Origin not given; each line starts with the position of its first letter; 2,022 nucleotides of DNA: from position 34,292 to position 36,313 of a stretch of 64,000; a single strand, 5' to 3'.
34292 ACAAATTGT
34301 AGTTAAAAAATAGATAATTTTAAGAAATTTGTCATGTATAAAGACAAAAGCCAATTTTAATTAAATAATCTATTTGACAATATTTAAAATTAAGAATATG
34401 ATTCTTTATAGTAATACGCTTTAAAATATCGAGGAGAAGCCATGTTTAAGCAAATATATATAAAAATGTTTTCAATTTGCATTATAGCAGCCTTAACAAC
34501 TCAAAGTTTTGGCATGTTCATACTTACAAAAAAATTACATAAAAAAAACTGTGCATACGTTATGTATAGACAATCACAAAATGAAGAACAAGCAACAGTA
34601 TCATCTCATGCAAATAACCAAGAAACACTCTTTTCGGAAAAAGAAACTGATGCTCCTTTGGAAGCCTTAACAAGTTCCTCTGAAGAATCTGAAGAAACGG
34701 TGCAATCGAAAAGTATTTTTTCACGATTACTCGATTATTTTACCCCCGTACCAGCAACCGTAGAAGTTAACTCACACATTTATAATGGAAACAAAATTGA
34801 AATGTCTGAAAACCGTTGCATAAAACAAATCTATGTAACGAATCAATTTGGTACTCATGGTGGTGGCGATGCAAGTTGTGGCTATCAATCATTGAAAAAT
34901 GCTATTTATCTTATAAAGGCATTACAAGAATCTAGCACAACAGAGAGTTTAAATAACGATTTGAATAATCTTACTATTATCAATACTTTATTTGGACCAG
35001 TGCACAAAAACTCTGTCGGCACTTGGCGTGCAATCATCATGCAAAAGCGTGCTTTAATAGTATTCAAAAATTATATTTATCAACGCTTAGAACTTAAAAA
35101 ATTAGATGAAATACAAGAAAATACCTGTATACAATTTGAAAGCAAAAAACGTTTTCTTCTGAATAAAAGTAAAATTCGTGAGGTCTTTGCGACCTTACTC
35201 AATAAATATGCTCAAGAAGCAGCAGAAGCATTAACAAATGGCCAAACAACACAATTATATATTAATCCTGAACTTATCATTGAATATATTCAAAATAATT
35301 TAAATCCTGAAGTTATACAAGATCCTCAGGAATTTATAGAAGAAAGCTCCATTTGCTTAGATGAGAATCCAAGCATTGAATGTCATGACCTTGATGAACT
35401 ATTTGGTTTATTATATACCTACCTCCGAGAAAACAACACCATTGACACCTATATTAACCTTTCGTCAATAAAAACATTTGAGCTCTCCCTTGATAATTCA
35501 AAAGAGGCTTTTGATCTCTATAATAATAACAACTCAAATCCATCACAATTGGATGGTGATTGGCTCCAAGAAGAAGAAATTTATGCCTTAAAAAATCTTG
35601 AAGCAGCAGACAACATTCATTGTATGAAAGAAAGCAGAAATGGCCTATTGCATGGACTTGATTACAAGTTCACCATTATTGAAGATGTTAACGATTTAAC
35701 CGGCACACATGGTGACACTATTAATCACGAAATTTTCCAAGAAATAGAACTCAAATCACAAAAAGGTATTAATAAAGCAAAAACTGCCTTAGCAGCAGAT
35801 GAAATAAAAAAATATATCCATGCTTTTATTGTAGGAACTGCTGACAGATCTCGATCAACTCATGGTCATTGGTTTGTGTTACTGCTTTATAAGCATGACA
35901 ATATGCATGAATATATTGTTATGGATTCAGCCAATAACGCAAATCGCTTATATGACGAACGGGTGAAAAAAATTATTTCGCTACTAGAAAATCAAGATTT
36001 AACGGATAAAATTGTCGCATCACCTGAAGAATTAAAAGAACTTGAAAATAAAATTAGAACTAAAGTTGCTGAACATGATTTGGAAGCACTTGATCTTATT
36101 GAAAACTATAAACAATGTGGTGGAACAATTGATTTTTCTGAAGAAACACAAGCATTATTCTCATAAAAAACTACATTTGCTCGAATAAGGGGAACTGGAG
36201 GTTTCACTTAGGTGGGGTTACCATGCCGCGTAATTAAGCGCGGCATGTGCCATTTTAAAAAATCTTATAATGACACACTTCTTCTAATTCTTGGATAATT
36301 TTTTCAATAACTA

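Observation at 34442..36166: Secreted 574-aa protein with C-terminal His-Asp-Cys in CE-clan (Ulp1/deSUMOylase-deubiquitinase-like) order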

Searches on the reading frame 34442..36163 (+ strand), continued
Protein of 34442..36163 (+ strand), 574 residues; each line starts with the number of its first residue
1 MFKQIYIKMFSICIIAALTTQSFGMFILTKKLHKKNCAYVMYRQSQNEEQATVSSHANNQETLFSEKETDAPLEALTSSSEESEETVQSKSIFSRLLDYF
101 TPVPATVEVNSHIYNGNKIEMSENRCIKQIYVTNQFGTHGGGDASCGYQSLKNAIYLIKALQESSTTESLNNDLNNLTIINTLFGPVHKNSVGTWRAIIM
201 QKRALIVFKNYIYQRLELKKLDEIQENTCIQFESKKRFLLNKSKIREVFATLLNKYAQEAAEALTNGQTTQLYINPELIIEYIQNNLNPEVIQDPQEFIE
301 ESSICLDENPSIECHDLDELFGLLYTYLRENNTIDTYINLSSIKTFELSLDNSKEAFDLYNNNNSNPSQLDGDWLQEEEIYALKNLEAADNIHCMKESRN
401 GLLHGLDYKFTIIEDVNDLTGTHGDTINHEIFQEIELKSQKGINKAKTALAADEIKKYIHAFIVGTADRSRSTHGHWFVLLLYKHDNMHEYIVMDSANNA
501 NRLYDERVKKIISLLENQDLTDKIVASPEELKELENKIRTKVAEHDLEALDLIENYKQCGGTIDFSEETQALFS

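Call 74: search_protein_families(library=pfam, proteins=[P0091, P0094, P0098, P0133, P0139, P0149, P0128, P0025, P0144], max_evalue=0.01)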
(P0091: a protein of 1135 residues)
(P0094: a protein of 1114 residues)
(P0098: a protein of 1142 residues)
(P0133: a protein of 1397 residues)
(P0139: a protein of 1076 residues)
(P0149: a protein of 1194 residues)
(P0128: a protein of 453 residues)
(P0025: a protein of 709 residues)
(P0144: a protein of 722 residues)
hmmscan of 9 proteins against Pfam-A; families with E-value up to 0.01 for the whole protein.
P0091 (1135 aa): 13 families
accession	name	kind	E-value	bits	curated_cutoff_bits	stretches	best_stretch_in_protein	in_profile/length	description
PF00004.35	AAA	-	2.5e-30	106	21.2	1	532-655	1-125/131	ATPase family associated with various cellular activities (AAA)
PF17862.7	AAA_lid_3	-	3.3e-07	30.2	27.2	0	765-805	4-43/45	AAA+ lid domain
PF13191.12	AAA_16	-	1e-06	29.8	32.6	1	512-556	8-51/167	AAA ATPase domain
PF07728.20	AAA_5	-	7.4e-06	26.4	22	1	532-652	2-138/139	AAA domain (dynein-related subfamily)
PF05673.19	DUF815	-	4.3e-05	23.2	23.8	1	497-654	21-164/249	Protein of unknown function (DUF815)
PF13521.12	AAA_28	-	0.00041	21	27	1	533-581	3-51/164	AAA domain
PF01695.23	IstB_IS21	-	0.00098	19.1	24.1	1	515-599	78-163/238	IstB-like ATP binding protein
PF13401.12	AAA_22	-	0.0014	19.4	27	0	529-564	5-43/130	AAA domain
PF20720.3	nSTAND3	-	0.002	18.3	27.2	0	533-675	21-152/155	Novel STAND NTPase 3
PF05496.18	RuvB_N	-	0.0022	18.2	27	1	531-568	35-71/159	Holliday junction DNA helicase RuvB P-loop domain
PF13173.12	AAA_14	-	0.0038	17.7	27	0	532-660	5-118/129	AAA domain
PF12775.13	AAA_7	-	0.0058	16.6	25.8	0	528-598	32-109/181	P-loop containing dynein motor region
PF01057.23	Parvo_NS1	-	0.0066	15.9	20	0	527-553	111-137/271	Parvovirus non-structural protein NS1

P0094 (1114 aa): 4 families
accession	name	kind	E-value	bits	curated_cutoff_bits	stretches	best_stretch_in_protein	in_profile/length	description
PF00004.35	AAA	-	8.6e-28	97.8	21.2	1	485-613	1-131/131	ATPase family associated with various cellular activities (AAA)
PF02902.25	Peptidase_C48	-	9.3e-06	26.1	20.7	1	317-383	79-147/217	Ulp1 protease family, C-terminal catalytic domain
PF07728.20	AAA_5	-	4.9e-05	23.8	22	1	485-555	2-79/139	AAA domain (dynein-related subfamily)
PF05496.18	RuvB_N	-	9.1e-05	22.7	27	1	478-554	29-96/159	Holliday junction DNA helicase RuvB P-loop domain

P0098 (1142 aa): 18 families
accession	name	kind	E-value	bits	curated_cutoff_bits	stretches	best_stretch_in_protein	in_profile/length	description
PF00004.35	AAA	-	6.4e-29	101.5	21.2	1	524-647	1-125/131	ATPase family associated with various cellular activities (AAA)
PF17862.7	AAA_lid_3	-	1.1e-17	63.7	27.2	2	756-784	3-31/45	AAA+ lid domain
PF13191.12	AAA_16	-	4e-07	31.1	32.6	1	508-548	11-51/167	AAA ATPase domain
PF05673.19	DUF815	-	3.9e-05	23.4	23.8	1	492-635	24-153/249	Protein of unknown function (DUF815)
PF07728.20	AAA_5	-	6.5e-05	23.4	22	1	524-644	2-138/139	AAA domain (dynein-related subfamily)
PF25199.1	nSTAND_NTPase5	-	6.6e-05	23.2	34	1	503-612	22-126/145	Novel STAND NTPase 5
PF13173.12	AAA_14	-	0.00013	22.4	27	1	522-653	3-119/129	AAA domain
PF23902.1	AAA_lid_PRS2_C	-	0.00021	21.8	34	0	662-721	6-65/73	PRS2 AAA+ lid C-terminal domain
PF13401.12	AAA_22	-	0.00024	21.9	27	1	521-560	5-41/130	AAA domain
PF12775.13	AAA_7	-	0.00024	21.1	25.8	1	521-569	33-81/181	P-loop containing dynein motor region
PF13671.12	AAA_33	-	0.00098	19.9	27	1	525-578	3-54/143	AAA domain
PF13479.12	AAA_24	-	0.0013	19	27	1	522-551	3-28/195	AAA domain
PF00910.28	RNA_helicase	-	0.0037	18.2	21.5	0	525-549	2-26/105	RNA helicase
PF13521.12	AAA_28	-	0.0045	17.7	27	0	525-567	3-45/164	AAA domain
PF00005.33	ABC_tran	-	0.0048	17.9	25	0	524-547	14-37/137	ABC transporter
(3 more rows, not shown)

P0133 (1397 aa): 51 families (the best 25 are shown)
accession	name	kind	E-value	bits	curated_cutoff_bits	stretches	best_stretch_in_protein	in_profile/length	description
PF00004.35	AAA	-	1.9e-61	206.7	21.2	2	103-229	1-130/131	ATPase family associated with various cellular activities (AAA)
PF07728.20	AAA_5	-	1.4e-15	58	22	2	1085-1208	1-139/139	AAA domain (dynein-related subfamily)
PF13401.12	AAA_22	-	5.8e-14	53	27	2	101-157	6-64/130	AAA domain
PF05496.18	RuvB_N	-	1.2e-13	51.6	27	2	1082-1158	32-98/159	Holliday junction DNA helicase RuvB P-loop domain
PF13173.12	AAA_14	-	1.4e-13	51.5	27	2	1084-1162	3-80/129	AAA domain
PF13191.12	AAA_16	-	2e-13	51.6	32.6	2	1085-1187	26-132/167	AAA ATPase domain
PF20720.3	nSTAND3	-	2.5e-10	40.7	27.2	2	1078-1193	12-110/155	Novel STAND NTPase 3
PF00910.28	RNA_helicase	-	3.1e-08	34.5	21.5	1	1087-1131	2-36/105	RNA helicase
PF00308.24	Bac_DnaA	-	3.9e-08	34.1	23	0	1082-1201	33-145/162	Bacterial DnaA ATPAse domain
PF13238.12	AAA_18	-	9e-08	33.1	29.4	1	1088-1124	3-44/128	AAA domain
PF13521.12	AAA_28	-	1.2e-07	32.6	27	0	104-139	3-38/164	AAA domain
PF13671.12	AAA_33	-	1.4e-07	32.4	27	1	103-150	2-47/143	AAA domain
PF24883.2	NPHP3_N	-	3.2e-07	31.1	24.8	0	1084-1134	23-71/164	Nephrocystin 3, N-terminal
PF13207.12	AAA_17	-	6.2e-07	30.2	27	1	1089-1119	1-29/136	AAA domain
PF00005.33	ABC_tran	-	7.4e-07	30.3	25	0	103-125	14-36/137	ABC transporter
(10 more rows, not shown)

P0139 (1076 aa): 9 families
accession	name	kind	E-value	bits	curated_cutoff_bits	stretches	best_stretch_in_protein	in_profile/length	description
PF13599.13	Pentapeptide_4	-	2e-16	60.3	38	3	692-756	9-73/78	Pentapeptide repeat region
PF00805.28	Pentapeptide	-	4.5e-16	58.5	20.2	2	655-693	2-40/40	Pentapeptide repeats (8 copies)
PF12796.13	Ank_2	-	7.4e-16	58.9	27.3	2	9-101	2-89/90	Ankyrin repeats (3 copies)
PF00023.36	Ank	-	1.3e-10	41.4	21.1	1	73-102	3-32/33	Ankyrin repeat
PF13637.12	Ank_4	-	3.3e-07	30.9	22.7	0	53-91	13-49/50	Ankyrin repeats (many copies)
PF13606.12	Ank_3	-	5.1e-07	29.9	22.3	1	74-100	4-30/30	Ankyrin repeat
PF13857.12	Ank_5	-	1.6e-06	28.8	27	1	56-112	1-56/56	Ankyrin repeats (many copies)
PF23894.2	LD_SV2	-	0.0001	23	29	1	695-751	36-92/92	SV2A/B/C luminal domain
PF13576.12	Pentapeptide_3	-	0.0022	18.6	27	0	717-754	7-47/48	Pentapeptide repeats (9 copies)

P0149 (1194 aa): 12 families
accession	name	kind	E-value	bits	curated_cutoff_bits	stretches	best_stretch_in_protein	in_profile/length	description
PF00004.35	AAA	-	5e-40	137.4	21.2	2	924-1044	2-125/131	ATPase family associated with various cellular activities (AAA)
PF02902.25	Peptidase_C48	-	1.5e-06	28.6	20.7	1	716-850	1-157/217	Ulp1 protease family, C-terminal catalytic domain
PF13401.12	AAA_22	-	1.9e-05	25.4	27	0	923-1025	8-121/130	AAA domain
PF20720.3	nSTAND3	-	3.7e-05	23.9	27.2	1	917-1034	14-116/155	Novel STAND NTPase 3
PF13191.12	AAA_16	-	8.9e-05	23.5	32.6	0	926-956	30-63/167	AAA ATPase domain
PF05729.18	NACHT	-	0.00013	22.3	26.7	0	922-943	2-23/167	NACHT domain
PF01637.24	ATPase_2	-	0.00025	21.4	33.2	0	962-1030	92-157/225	ATPase domain predominantly from Archaea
PF05496.18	RuvB_N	-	0.00029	21.1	27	0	924-992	37-96/159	Holliday junction DNA helicase RuvB P-loop domain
PF13671.12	AAA_33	-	0.0005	20.8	27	1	924-966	3-47/143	AAA domain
PF05673.19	DUF815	-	0.00057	19.6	23.8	1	897-1037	36-158/249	Protein of unknown function (DUF815)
PF13173.12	AAA_14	-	0.00062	20.2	27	0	922-992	4-74/129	AAA domain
PF07728.20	AAA_5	-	0.00073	20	22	1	924-1042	3-139/139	AAA domain (dynein-related subfamily)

P0128 (453 aa): 2 families
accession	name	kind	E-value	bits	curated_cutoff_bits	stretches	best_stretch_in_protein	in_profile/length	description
PF00641.23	Zn_ribbon_RanBP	-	5.2e-11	42.1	27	2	22-47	5-30/30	Zn-finger in Ran binding protein and others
PF16988.10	Vps36-NZF-N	-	0.0044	16.8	27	0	122-152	9-40/65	Vacuolar protein sorting 36 NZF-N zinc-finger domain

P0025 (709 aa): 0 families

P0144 (722 aa): 9 families
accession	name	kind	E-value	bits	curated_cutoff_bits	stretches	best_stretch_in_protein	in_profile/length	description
PF00004.35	AAA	-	8.3e-25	88.2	21.2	1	465-586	2-124/131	ATPase family associated with various cellular activities (AAA)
PF13173.12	AAA_14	-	2.9e-05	24.5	27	1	464-532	5-74/129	AAA domain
PF05496.18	RuvB_N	-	3.2e-05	24.2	27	1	464-530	36-94/159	Holliday junction DNA helicase RuvB P-loop domain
PF13401.12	AAA_22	-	0.00017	22.4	27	0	499-532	64-96/130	AAA domain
PF13191.12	AAA_16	-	0.00033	21.7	32.6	0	468-494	31-58/167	AAA ATPase domain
PF04136.21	COG3_N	-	0.001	19.4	27.9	1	28-75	62-109/147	Conserved oligomeric Golgi complex subunit 3, N-terminal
PF02224.24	Cytidylate_kin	-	0.0013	18.9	26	1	467-495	4-32/211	Cytidylate kinase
PF07728.20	AAA_5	-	0.0023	18.4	22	1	466-536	4-82/139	AAA domain (dynein-related subfamily)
PF00910.28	RNA_helicase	-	0.0067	17.3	21.5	0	465-498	2-36/105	RNA helicase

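Call 96: find_encoding_contigs(protein=P0128, flank=6000, max_places=3)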
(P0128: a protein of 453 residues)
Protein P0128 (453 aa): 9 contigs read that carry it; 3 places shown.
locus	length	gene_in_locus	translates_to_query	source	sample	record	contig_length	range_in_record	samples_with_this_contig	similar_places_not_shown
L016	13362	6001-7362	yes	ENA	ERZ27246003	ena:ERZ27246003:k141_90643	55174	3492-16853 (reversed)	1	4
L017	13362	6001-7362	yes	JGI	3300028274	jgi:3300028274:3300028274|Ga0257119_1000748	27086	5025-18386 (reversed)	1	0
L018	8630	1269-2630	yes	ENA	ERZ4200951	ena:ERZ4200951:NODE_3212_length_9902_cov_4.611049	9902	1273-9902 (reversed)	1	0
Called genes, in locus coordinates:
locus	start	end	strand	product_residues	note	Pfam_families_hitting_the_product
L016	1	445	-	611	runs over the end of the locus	PF06480:FtsH_ext, PF00004:AAA, PF07728:AAA_5 (faint), PF17862:AAA_lid_3, PF01434:Peptidase_M41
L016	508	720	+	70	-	-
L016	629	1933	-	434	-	PF26549:Tricorn_N (faint), PF26550:Tricorn_2nd (weak)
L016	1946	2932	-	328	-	PF13103:TonB_2 (weak)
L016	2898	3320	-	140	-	PF02472:ExbD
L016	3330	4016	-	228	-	PF01618:MotA_ExbB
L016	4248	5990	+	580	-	PF00641:Zn_ribbon_RanBP (faint)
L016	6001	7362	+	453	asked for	PF00641:Zn_ribbon_RanBP (faint)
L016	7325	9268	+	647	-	-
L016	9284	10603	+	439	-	PF13576:Pentapeptide_3 (faint), PF13599:Pentapeptide_4, PF23894:LD_SV2 (faint), PF00805:Pentapeptide (weak)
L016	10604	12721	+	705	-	PF12796:Ank_2 (weak), PF00805:Pentapeptide (weak), PF13599:Pentapeptide_4, PF00805:Pentapeptide (weak), PF13599:Pentapeptide_4, PF00805:Pentapeptide (weak), PF13599:Pentapeptide_4 (weak), PF00805:Pentapeptide, +5 more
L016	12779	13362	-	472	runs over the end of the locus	PF01743:PolyA_pol, PF01966:HD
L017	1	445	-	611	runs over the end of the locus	PF06480:FtsH_ext, PF00004:AAA, PF07728:AAA_5 (faint), PF17862:AAA_lid_3, PF01434:Peptidase_M41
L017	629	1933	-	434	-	PF26549:Tricorn_N (faint), PF26550:Tricorn_2nd (weak)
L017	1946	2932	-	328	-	PF13103:TonB_2 (weak)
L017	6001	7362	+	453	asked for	PF00641:Zn_ribbon_RanBP (faint)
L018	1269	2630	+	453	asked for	PF00641:Zn_ribbon_RanBP (faint)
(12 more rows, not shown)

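Call 101: find_related_loci(query=A3, collection=viral_contigs, flank=3000)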
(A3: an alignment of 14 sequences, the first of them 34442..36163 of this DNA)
Query A3 (574 aa) in viral_contigs; peptide patterns used: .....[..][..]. (x = any residue, [..] = any of these).
6 stretches matched a pattern, but none encodes a relative of the query by tblastn (E <= 1e-3).

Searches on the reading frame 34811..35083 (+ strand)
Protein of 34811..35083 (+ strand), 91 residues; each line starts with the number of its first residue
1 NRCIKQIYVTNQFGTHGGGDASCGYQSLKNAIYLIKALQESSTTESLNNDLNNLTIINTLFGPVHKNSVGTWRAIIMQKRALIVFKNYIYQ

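Call 82: search_solved_structures(query=A6, max_evalue=10, show_alignments=5)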
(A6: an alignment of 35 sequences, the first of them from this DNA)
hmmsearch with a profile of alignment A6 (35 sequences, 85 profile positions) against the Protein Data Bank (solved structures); distinct sequences matched with E-value up to 10: 2.
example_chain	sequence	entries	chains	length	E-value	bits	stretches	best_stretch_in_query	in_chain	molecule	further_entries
8of6_A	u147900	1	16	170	0.62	13.1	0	48-76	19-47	YtoQ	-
3mkl_A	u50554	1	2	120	0.79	12.8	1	6-42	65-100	HTH-type transcriptional regulator gadX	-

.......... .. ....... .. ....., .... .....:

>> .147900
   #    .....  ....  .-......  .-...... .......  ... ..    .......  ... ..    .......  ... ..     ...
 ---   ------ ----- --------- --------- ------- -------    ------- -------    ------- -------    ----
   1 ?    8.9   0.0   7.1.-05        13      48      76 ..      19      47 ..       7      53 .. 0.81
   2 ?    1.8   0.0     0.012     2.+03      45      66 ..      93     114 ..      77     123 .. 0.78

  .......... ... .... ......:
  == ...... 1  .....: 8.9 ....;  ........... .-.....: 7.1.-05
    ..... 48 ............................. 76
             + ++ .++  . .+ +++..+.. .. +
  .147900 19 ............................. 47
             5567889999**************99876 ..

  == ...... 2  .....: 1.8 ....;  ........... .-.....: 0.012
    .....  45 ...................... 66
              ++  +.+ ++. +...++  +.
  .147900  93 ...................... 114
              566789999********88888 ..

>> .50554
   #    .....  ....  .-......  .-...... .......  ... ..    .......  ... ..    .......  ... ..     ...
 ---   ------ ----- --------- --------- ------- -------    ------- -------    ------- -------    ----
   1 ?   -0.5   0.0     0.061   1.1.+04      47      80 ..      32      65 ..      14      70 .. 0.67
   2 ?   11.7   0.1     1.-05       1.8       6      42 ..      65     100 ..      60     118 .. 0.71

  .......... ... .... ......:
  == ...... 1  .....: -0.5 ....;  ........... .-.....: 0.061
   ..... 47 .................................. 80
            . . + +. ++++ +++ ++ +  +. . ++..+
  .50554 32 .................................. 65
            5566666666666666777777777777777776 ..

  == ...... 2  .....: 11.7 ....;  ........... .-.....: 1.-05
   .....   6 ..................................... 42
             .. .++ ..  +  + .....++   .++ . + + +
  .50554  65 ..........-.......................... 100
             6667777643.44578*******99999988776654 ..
